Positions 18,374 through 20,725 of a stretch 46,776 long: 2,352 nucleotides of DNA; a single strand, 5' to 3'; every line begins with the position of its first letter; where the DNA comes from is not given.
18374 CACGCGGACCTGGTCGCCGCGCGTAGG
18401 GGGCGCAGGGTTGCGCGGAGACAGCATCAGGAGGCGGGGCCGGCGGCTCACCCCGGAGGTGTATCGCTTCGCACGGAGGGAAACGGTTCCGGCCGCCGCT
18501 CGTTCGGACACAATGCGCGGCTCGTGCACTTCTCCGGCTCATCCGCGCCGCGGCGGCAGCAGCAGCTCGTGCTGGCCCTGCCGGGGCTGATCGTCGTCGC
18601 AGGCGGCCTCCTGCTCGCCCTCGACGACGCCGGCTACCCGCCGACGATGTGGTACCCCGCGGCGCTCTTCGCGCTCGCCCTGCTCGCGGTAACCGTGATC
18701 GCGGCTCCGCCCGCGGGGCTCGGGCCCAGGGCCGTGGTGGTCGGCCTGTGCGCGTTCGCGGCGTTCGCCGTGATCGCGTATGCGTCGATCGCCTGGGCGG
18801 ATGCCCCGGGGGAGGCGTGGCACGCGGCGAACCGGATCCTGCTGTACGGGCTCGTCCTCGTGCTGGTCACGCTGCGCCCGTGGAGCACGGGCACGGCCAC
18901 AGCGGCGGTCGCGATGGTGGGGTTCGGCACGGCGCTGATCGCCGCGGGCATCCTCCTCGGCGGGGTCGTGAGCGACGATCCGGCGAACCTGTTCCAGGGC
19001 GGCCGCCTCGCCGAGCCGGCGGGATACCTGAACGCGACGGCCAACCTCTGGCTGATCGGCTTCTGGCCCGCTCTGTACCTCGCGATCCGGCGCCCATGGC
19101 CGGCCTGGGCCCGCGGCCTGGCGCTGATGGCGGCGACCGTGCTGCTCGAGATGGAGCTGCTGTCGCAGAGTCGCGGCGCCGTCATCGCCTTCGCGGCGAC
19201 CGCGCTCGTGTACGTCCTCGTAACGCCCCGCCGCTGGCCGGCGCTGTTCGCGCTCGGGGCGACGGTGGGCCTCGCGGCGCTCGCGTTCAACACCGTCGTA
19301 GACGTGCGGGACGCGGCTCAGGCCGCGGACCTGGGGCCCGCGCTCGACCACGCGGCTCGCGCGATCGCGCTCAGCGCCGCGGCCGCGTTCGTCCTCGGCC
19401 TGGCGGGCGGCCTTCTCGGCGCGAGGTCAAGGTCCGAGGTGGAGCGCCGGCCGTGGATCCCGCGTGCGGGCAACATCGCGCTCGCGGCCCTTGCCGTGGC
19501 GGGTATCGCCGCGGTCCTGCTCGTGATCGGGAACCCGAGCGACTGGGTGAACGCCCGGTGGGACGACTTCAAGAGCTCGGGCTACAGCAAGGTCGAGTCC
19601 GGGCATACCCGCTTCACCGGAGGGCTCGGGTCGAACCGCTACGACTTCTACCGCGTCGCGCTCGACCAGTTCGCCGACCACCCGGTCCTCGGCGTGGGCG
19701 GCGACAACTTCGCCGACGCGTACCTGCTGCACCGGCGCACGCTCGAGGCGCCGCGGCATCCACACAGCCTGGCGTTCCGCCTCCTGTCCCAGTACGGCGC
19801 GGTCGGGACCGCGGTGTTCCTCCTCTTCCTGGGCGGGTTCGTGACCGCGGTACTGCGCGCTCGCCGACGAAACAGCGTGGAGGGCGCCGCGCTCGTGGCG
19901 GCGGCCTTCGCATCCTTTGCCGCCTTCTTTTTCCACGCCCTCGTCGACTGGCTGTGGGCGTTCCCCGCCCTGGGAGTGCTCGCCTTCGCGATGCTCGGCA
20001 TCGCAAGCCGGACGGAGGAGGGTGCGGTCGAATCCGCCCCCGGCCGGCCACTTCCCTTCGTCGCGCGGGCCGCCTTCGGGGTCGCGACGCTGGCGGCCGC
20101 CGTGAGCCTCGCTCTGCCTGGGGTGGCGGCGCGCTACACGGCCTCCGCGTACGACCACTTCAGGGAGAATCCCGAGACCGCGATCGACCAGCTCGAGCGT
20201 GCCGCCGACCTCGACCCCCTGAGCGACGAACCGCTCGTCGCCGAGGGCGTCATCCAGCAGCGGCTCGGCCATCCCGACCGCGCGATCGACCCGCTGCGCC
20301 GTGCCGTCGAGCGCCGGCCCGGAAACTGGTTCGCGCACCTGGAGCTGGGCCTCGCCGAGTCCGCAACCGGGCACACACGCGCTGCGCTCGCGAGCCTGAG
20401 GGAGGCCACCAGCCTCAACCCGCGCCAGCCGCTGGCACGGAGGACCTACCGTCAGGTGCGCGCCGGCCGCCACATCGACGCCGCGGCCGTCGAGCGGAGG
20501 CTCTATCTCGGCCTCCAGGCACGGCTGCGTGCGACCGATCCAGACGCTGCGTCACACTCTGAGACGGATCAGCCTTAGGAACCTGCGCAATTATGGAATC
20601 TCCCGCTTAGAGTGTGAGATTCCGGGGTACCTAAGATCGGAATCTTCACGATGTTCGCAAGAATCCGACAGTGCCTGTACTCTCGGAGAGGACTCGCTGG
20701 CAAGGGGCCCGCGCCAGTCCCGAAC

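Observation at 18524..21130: A 97-aa LPFTG 'stub' protein beside a Wzy_C/TPR protein, in a polysaccharide locus with its own sortase and no LCP ligase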

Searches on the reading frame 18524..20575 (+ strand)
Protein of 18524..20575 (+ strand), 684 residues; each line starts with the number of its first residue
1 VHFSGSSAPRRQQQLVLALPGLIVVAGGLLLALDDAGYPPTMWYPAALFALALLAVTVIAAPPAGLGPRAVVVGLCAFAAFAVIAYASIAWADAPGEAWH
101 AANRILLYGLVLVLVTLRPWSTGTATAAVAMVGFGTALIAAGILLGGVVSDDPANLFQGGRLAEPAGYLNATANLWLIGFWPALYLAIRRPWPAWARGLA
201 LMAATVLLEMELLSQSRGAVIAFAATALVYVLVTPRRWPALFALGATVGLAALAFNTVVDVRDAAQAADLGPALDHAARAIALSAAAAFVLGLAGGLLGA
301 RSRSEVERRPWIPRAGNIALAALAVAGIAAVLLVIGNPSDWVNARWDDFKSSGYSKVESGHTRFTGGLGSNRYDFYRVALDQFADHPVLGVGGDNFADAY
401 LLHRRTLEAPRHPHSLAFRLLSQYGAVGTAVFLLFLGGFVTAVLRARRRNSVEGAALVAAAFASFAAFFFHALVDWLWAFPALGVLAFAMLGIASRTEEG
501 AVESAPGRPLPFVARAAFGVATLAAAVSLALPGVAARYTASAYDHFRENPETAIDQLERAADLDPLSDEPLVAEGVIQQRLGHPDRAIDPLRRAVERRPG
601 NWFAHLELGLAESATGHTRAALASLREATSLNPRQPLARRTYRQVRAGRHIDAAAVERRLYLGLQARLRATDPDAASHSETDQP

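Call 4: search_protein_families(library=pfam, proteins=[window:18524-20575:+], max_evalue=0.01)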
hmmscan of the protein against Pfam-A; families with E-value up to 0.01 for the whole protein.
window:18524-20575:+ (684 aa): 10 families
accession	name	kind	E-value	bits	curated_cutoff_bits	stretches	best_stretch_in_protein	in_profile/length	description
PF04932.20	Wzy_C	-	1.1e-13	51.7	31.7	2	289-433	23-149/149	O-Antigen ligase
PF07719.23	TPR_2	-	5.4e-07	29.7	27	0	603-634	2-33/34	Tetratricopeptide repeat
PF13428.12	TPR_14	-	3.9e-06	27.5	23.5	0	579-609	12-42/44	Tetratricopeptide repeat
PF13432.12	TPR_16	-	1.6e-05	25.6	32.7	1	574-635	3-64/65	Tetratricopeptide repeat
PF00515.34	TPR_1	-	4.3e-05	23.6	27.8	0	575-601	8-34/34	Tetratricopeptide repeat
PF13181.12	TPR_8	-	0.00025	21.4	25.7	0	605-634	4-33/34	Tetratricopeptide repeat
PF13371.12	TPR_9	-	0.00058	20.3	35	0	600-645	27-72/73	Tetratricopeptide repeat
PF14559.12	TPR_19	-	0.00065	20.4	25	0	582-640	5-63/68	Tetratricopeptide repeat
PF13414.12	TPR_11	-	0.00091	19.3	26.8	0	616-638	8-30/42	TPR repeat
PF13431.12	TPR_17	-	0.0015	19.1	24.4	0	592-622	3-33/34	Tetratricopeptide repeat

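Call 12: search_protein_families(library=ncbifam, proteins=[window:18524-20575:+], max_evalue=0.01)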
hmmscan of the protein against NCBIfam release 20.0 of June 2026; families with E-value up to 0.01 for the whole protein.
window:18524-20575:+ (684 aa): 5 families
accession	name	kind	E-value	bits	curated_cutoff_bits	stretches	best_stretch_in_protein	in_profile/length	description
NF040959.1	MamA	equivalog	7e-06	25.6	200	1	548-654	85-193/204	magnetosome protein MamA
TIGR02917.1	PEP_TPR_lipo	equivalog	1.7e-05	22.9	312.2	1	549-638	344-433/899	XrtA/PEP-CTERM system TPR-repeat protein PrsT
NF047558.1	TPR_END_plus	domain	4.7e-05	23.2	32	0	580-600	11-31/56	TPR end-of-group domain-containing protein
TIGR02521.1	type_IV_pilW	equivalog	0.0077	15.8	154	0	547-601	44-98/234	type IV pilus biogenesis/stability protein PilW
TIGR02552.1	LcrH_SycD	equivalog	0.0089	15.7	104.8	0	545-598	63-116/136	SycD/LcrH family type III secretion system chaperone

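Call 26: find_related_loci(query=A2, collection=genome_contigs, flank=10000)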
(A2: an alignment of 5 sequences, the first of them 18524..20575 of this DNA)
Query A2 (684 aa) in genome_contigs; peptide patterns used: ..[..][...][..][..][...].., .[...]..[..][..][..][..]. (x = any residue, [..] = any of these).
202 stretches matched a pattern; 43 encode a relative of the query (tblastn E <= 1e-3); 43 distinct loci.
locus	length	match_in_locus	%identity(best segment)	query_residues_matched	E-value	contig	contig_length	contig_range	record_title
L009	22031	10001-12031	76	1-676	0e+0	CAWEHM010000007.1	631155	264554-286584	MAG: uncultured Thermoleophilaceae bacterium isolate MFD08821.bin.2.98 genome assembly, contig: contig_10854, whole geno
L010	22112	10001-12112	38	19-662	1e-88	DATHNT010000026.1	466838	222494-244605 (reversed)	MAG TPA_asm: Solirubrobacteraceae bacterium isolate SMAG_U12665 k141_2679342, whole genome shotgun sequence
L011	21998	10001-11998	39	19-662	8e-86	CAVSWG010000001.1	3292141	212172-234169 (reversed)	MAG: uncultured Solirubrobacterales bacterium isolate MFD05513.bin.1.278 genome assembly, contig: contig_2058, whole gen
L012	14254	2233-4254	37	34-662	2e-81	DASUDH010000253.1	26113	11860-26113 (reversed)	MAG TPA_asm: Solirubrobacteraceae bacterium isolate SMAG_U1320 k141_568198, whole genome shotgun sequence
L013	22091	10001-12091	35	19-662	4e-81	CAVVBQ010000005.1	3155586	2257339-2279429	MAG: uncultured Solirubrobacterales bacterium isolate MFD04434.bin.1.60 genome assembly, contig: contig_6026, whole geno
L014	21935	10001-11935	37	34-658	5e-81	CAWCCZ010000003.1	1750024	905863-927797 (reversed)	MAG: uncultured Solirubrobacteraceae bacterium isolate MFD09286.bin.2.181 genome assembly, contig: contig_29160, whole g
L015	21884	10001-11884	36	35-656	2e-80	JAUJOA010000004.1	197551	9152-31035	MAG: Thermoleophilaceae bacterium isolate YX2bin5 opera_contig_188, whole genome shotgun sequence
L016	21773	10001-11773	33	72-644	2e-78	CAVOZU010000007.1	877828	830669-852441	MAG: uncultured Actinomycetes bacterium isolate MFD09964.bin.1.333 genome assembly, contig: contig_31817, whole genome s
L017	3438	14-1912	35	18-651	4e-79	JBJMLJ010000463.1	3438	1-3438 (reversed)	MAG: Thermoleophilaceae bacterium isolate H2_16_all_fractions_metab_conc_77_71_48 k255_5767880, whole genome shotgun seq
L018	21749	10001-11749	35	85-668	5e-78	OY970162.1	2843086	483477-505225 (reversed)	MAG: uncultured Thermoleophilaceae bacterium isolate MFD04944.bin.2.109 genome assembly, chromosome: 1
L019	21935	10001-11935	38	19-663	6e-77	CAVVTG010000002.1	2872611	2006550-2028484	MAG: uncultured Thermoleophilaceae bacterium isolate MFD02840.bin.1.13 genome assembly, contig: contig_16581, whole geno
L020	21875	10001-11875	42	35-669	1e-76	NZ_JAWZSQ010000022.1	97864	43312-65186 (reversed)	Patulibacter defluvii strain DM4 NODE_22_length_97864_cov_43.967213, whole genome shotgun sequence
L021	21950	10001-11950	38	32-658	2e-76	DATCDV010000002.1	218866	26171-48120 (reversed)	MAG TPA_asm: Solirubrobacteraceae bacterium isolate SMAG_U7735 k141_376984, whole genome shotgun sequence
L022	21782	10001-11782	37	78-668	2e-74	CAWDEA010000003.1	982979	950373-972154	MAG: uncultured Solirubrobacterales bacterium isolate MFD05674.bin.2.185 genome assembly, contig: contig_42095, whole ge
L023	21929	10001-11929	38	18-669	3e-72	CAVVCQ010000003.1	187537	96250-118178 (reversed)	MAG: uncultured Actinomycetes bacterium isolate MFD02360.bin.2.76 genome assembly, contig: contig_33789, whole genome sh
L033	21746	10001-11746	39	88-668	1e-60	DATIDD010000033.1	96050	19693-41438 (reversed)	MAG TPA_asm: Gaiellaceae bacterium isolate SMAG_U16334 k141_1460699, whole genome shotgun sequence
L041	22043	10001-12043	35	19-660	8e-68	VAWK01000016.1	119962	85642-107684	MAG: Actinobacteria bacterium isolate AC_4 14_1009_16_30cm_scaffold_253, whole genome shotgun sequence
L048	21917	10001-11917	36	20-658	3e-30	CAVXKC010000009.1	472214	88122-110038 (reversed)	MAG: uncultured Thermoleophilaceae bacterium isolate MFD06229.bin.2.42 genome assembly, contig: contig_44622, whole geno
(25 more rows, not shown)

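Call 37: find_homologous_proteins(query=window:18524-20575:+, max_evalue=1e-10)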
Query window:18524-20575:+ (684 aa): 606 proteins with E <= 1e-10 among 8000 candidates; the best 120 are listed.
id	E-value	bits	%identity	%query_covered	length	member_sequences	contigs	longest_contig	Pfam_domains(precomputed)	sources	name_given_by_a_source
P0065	0.0e+0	1419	96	100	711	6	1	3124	PF13432.13,PF07719.24,PF04932.21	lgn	-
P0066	0.0e+0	1108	76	100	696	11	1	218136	PF07719.24,PF04932.21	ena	-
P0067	0.0e+0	1103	76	100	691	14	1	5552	PF00515.35,PF04932.21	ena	-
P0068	0.0e+0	1098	75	98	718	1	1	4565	PF01757.29,PF13431.13,PF07719.24,PF04932.21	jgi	jgi:Flp pilus assembly protein TadD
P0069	0.0e+0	1080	74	100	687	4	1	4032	PF04932.21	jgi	jgi:tetratricopeptide (TPR) repeat protein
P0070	0.0e+0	1079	73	100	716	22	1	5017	PF13432.13,PF13428.13,PF04932.21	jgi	jgi:hypothetical protein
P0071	0.0e+0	1076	75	100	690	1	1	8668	PF13431.13,PF00515.35,PF13428.13,PF07719.24,PF04932.21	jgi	jgi:tetratricopeptide (TPR) repeat protein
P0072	0.0e+0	1075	73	99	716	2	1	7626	PF04932.21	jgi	jgi:tetratricopeptide (TPR) repeat protein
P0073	0.0e+0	1052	72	98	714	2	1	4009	PF07719.24,PF04932.21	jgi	jgi:tetratricopeptide (TPR) repeat protein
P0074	0.0e+0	1043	71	100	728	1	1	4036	PF04932.21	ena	-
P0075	8.7e-294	994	69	99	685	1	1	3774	PF04932.21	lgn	-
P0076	1.2e-282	957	67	98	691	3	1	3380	PF14559.13,PF13432.13,PF13428.13,PF04932.21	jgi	jgi:O-antigen ligase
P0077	2.8e-282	956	68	98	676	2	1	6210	PF04932.21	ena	-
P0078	5.3e-278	942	66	98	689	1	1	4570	PF14559.13,PF13432.13,PF13428.13,PF04932.21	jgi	jgi:tetratricopeptide (TPR) repeat protein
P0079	1.1e-260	885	71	86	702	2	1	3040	PF04932.21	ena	-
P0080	2.4e-249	847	77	74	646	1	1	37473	PF04932.21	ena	-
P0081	5.7e-236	803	60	98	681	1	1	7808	PF13432.13,PF04932.21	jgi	jgi:O-Antigen ligase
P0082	1.4e-229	782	57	98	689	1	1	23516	PF13431.13,PF00515.35,PF13432.13,PF13428.13,PF07719.24,PF04932.21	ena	-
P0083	1.4e-227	776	57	99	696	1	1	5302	PF04932.21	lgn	-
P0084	5.1e-227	774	58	98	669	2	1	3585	PF04932.21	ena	-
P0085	3.7e-226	771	58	98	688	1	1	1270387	PF04932.21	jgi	jgi:tetratricopeptide (TPR) repeat protein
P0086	7.6e-206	704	55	97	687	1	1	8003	PF04932.21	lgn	-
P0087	2.1e-197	676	53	97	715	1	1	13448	PF13432.13,PF07719.24,PF04932.21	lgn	-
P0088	1.1e-196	673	54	98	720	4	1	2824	PF13432.13,PF07719.24,PF04932.21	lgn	-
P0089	3.2e-195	669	54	97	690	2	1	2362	PF13432.13,PF07719.24,PF04932.21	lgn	-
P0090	4.8e-194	665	52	97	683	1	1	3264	PF13431.13,PF00515.35,PF13424.13,PF13432.13,PF13428.13,PF13181.13,PF07719.24,PF04932.21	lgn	-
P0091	7.3e-194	664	53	97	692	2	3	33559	PF13432.13,PF13428.13,PF07719.24,PF04932.21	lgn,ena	-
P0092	5.7e-193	661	52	94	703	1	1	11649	PF13414.13,PF00515.35,PF13432.13,PF07719.24,PF04932.21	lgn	-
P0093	6.2e-192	658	52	98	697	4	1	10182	PF13432.13,PF13428.13,PF07719.24,PF04932.21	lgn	-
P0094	1.5e-191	656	50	94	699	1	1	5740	PF13432.13,PF07719.24,PF04932.21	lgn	-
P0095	4.1e-190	652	52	94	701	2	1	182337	PF13414.13,PF13432.13,PF07719.24,PF04932.21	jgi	-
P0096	7.7e-190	651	52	95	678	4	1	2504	PF04932.21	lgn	-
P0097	4.0e-187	642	52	98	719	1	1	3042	PF00515.35,PF13432.13,PF07719.24,PF04932.21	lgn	-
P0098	3.0e-186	639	50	94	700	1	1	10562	PF13431.13,PF00515.35,PF13432.13,PF13181.13,PF07719.24,PF04932.21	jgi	jgi:tetratricopeptide (TPR) repeat protein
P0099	1.0e-185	637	50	98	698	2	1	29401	PF04932.21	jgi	-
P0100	1.3e-185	637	51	97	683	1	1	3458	PF13432.13,PF04932.21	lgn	-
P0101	3.0e-185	636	50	97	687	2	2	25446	PF04932.21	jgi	-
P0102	3.0e-185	636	51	96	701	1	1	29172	PF07719.24,PF04932.21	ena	-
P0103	3.6e-185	635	49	99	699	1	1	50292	PF13432.13,PF07719.24,PF04932.21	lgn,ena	-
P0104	6.6e-185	634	50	96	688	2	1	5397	PF07719.24,PF04932.21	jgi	jgi:tetratricopeptide (TPR) repeat protein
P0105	2.5e-183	629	50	94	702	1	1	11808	PF13431.13,PF07719.24,PF04932.21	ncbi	-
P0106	1.3e-182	627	49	96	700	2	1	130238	PF13431.13,PF13432.13,PF13428.13,PF07719.24,PF04932.21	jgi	jgi:hypothetical protein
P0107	7.7e-182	624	49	98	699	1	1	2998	PF13431.13,PF13432.13,PF07719.24,PF04932.21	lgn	-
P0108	8.4e-182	624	50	94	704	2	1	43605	PF13432.13,PF07719.24,PF04932.21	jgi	jgi:hypothetical protein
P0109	2.2e-175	603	49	94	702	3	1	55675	PF04932.21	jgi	jgi:hypothetical protein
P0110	9.4e-175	601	50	93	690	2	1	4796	PF04932.21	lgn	-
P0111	6.3e-168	578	51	90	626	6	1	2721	PF04932.21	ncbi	ncbi:MAG: O-antigen ligase family protein, partial [Thermoleophilaceae bacterium]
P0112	7.5e-167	575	50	96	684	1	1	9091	PF04932.21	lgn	-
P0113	9.9e-167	574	49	93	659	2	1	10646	PF07719.24,PF04932.21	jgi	jgi:tetratricopeptide (TPR) repeat protein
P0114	2.3e-166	573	50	97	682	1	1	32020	PF04932.21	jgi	jgi:hypothetical protein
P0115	4.9e-163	562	49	94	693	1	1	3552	PF04932.21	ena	-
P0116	1.0e-161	558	48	94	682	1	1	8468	PF04932.21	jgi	jgi:tetratricopeptide (TPR) repeat protein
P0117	6.6e-161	555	47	97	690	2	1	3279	PF04932.21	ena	-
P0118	2.2e-160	553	55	76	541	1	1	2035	PF13432.13,PF07719.24,PF04932.21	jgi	jgi:hypothetical protein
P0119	3.3e-159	550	48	95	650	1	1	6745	PF07719.24,PF04932.21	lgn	-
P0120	1.9e-158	547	46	98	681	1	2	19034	PF13432.13,PF07719.24,PF04932.21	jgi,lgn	jgi:tetratricopeptide (TPR) repeat protein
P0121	8.5e-158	545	52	49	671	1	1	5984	PF07719.24,PF04932.21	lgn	-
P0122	2.5e-157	543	47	97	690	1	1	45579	PF07719.24,PF04932.21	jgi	jgi:tetratricopeptide (TPR) repeat protein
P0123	4.2e-157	543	46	86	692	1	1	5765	PF07719.24,PF04932.21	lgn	-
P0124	3.8e-156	539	47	96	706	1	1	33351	PF04932.21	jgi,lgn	-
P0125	5.1e-156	539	47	95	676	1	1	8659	PF04932.21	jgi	jgi:hypothetical protein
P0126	5.0e-155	536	46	98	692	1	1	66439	PF04932.21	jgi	jgi:tetratricopeptide (TPR) repeat protein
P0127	1.8e-153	531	45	93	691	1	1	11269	PF04932.21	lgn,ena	-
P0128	7.9e-153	528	45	94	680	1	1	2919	PF13432.13,PF04932.21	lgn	-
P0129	1.0e-152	528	46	97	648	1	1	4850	PF13432.13,PF04932.21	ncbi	-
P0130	2.0e-152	527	49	96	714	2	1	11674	PF04932.21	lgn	-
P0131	2.0e-152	527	46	94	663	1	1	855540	PF13431.13,PF04932.21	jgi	jgi:O-Antigen ligase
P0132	1.7e-151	524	46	96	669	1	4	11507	PF04932.21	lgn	-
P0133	8.1e-151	522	47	96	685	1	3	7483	PF04932.21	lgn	-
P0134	6.5e-150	519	44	97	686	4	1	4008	PF13432.13,PF07719.24,PF04932.21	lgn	-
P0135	1.9e-148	514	49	95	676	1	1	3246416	PF04932.21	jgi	jgi:hypothetical protein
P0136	4.9e-148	513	47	93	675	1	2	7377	PF14559.13,PF13432.13,PF07719.24,PF04932.21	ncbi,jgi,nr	ncbi:MAG TPA: O-antigen ligase family protein [Solirubrobacteraceae bacterium]|jgi:hypothetical prot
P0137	4.0e-146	506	47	87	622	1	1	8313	PF13432.13,PF07719.24,PF04932.21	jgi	jgi:tetratricopeptide (TPR) repeat protein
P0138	9.8e-146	505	46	96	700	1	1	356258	PF04932.21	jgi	jgi:tetratricopeptide (TPR) repeat protein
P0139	3.3e-145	503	45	96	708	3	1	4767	PF13432.13,PF07719.24,PF04932.21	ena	-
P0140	4.2e-145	503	44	97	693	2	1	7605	PF07719.24,PF04932.21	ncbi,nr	ncbi:MAG TPA: O-antigen ligase family protein [Solirubrobacteraceae bacterium]|nr:O-antigen ligase f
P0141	2.4e-144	500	46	87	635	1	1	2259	PF04932.21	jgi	jgi:O-antigen ligase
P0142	2.4e-143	497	47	95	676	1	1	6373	PF13432.13,PF07719.24,PF04932.21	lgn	-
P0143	3.0e-143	497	47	96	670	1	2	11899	PF04932.21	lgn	-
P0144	3.3e-143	497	46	97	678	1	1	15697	PF07719.24,PF04932.21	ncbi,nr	ncbi:MAG: hypothetical protein QOJ63_412 [Solirubrobacteraceae bacterium]|nr:hypothetical protein [S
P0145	6.0e-143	496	48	89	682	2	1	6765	PF04932.21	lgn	-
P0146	9.3e-142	492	45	93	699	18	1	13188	PF04932.21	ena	-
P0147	8.4e-141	489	43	95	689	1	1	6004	PF14559.13,PF07719.24,PF04932.21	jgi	jgi:O-Antigen ligase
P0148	1.5e-140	488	46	95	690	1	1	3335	PF04932.21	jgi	jgi:O-antigen ligase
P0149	1.1e-139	485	44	95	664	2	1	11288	PF13371.13,PF00515.35,PF13432.13,PF07719.24,PF04932.21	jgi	-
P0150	2.8e-139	484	42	96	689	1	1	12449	PF04932.21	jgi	jgi:hypothetical protein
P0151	9.7e-139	482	43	97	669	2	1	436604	PF04932.21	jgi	jgi:hypothetical protein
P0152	1.2e-137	478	43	98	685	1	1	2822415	PF07719.24,PF04932.21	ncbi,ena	-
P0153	8.6e-137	475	47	69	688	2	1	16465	PF04932.21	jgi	-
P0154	8.4e-135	469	45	97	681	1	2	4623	PF04932.21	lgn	-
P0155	2.7e-134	467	43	95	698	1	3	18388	PF04932.21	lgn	-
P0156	1.1e-133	465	44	94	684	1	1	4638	PF04932.21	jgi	jgi:tetratricopeptide (TPR) repeat protein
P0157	1.6e-132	461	43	93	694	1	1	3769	PF07719.24,PF04932.21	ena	-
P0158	7.7e-132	459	42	97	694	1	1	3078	PF14559.13,PF13432.13,PF13428.13,PF07719.24,PF04932.21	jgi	jgi:hypothetical protein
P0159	5.2e-130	453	47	71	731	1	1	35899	PF04932.21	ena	-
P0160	6.5e-128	446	42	95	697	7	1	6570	PF04932.21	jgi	jgi:hypothetical protein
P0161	7.5e-128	446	44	95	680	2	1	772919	PF04932.21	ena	-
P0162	1.1e-127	445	42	95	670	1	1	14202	PF04932.21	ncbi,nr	ncbi:MAG: hypothetical protein JWM71_2086 [Solirubrobacteraceae bacterium]|nr:hypothetical protein [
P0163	9.4e-127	442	43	92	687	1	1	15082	PF04932.21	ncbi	-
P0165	7.7e-123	429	44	93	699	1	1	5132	PF04932.21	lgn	-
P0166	3.6e-122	427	48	49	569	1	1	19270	PF07719.24,PF04932.21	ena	-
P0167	5.4e-122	427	43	87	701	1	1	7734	PF07719.24,PF04932.21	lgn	-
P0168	8.4e-120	419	41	96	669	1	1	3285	PF00515.35,PF13432.13,PF04932.21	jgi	jgi:tetratricopeptide (TPR) repeat protein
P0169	1.3e-118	415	49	67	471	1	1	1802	PF13432.13,PF07719.24,PF04932.21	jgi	jgi:tetratricopeptide (TPR) repeat protein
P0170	6.4e-116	407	41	93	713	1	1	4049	PF04932.21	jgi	jgi:hypothetical protein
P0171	1.5e-115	405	40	96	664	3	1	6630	PF04932.21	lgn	-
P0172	3.0e-115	404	41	96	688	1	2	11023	PF13428.13,PF04932.21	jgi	jgi:hypothetical protein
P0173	3.9e-114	401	46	65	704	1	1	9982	PF04932.21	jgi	jgi:O-antigen ligase/polysaccharide polymerase Wzy-like membrane protein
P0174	4.2e-114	401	41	94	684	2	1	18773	PF04932.21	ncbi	ncbi:MAG: hypothetical protein ACRDMA_04470 [Solirubrobacterales bacterium]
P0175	7.3e-113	396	41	95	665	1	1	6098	PF13432.13,PF04932.21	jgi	jgi:hypothetical protein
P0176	1.4e-112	395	44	90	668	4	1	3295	PF04932.21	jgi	jgi:hypothetical protein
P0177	2.2e-112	395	41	92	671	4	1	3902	PF14559.13,PF13432.13,PF07719.24,PF04932.21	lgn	-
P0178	4.0e-112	394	42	95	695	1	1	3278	PF04932.21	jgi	jgi:O-antigen ligase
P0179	5.8e-112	393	41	94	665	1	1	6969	PF04932.21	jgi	jgi:O-antigen ligase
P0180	3.4e-110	388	39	96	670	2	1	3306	PF04932.21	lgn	-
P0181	4.6e-108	381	38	93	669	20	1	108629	PF13432.13,PF07719.24,PF04932.21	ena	-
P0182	1.3e-107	379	40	93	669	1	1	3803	PF04932.21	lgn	-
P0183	1.3e-107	379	37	95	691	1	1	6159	PF04932.21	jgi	jgi:hypothetical protein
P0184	2.1e-107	378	38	96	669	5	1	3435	PF04932.21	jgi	jgi:O-antigen ligase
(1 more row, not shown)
